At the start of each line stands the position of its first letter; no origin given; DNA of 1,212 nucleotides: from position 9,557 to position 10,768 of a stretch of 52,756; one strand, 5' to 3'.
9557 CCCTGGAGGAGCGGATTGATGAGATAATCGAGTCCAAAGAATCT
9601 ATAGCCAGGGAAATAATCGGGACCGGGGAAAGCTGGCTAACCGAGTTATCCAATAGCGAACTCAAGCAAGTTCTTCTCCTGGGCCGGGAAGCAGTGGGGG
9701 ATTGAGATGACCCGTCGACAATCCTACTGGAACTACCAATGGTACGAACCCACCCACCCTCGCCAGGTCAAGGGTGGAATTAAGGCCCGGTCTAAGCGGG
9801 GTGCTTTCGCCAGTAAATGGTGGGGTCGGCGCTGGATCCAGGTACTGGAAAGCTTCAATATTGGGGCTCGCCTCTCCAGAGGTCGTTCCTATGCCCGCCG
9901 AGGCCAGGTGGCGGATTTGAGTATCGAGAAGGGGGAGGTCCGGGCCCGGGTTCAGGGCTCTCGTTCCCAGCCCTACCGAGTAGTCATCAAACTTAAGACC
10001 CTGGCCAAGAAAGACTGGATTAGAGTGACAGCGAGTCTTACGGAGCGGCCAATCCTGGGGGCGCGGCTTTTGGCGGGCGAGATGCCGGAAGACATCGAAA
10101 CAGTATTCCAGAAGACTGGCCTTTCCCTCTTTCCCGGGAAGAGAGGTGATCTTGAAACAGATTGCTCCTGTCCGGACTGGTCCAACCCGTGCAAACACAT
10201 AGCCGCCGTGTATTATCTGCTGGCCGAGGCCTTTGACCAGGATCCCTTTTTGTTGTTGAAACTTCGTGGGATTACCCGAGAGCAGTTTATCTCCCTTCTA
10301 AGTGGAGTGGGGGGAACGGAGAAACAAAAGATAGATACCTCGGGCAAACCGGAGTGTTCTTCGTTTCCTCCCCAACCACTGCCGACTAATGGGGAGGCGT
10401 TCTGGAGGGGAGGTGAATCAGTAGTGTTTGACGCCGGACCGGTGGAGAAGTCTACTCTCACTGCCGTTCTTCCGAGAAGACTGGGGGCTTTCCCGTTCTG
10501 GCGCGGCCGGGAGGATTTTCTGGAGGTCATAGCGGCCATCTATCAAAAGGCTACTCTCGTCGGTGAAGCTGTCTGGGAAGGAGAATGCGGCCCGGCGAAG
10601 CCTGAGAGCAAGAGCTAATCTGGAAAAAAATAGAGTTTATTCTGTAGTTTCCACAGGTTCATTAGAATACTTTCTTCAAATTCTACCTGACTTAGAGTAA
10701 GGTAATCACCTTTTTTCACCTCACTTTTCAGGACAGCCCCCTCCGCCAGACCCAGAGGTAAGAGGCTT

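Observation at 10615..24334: RuBisCO-like-protein-centred carbohydrate cluster with a partner set that matches no RLP pathway I know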

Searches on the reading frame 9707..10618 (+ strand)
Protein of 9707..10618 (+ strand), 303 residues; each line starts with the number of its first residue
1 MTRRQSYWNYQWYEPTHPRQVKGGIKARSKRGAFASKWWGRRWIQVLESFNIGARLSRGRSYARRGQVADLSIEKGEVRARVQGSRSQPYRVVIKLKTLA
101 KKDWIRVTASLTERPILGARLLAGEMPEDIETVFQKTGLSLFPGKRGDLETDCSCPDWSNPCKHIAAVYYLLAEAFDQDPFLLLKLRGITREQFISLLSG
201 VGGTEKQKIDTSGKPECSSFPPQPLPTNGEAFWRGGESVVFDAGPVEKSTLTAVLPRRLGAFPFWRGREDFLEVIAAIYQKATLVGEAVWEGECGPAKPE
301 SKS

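Call 17: search_protein_families(library=pfam, proteins=[window:9707-10618:+], max_evalue=0.01)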
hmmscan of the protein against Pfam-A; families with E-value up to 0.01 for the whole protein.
window:9707-10618:+ (303 aa): 1 family
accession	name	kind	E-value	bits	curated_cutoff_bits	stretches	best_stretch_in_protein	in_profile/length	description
PF04434.22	SWIM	-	1e-06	28.6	19.6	1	147-171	9-36/38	SWIM zinc finger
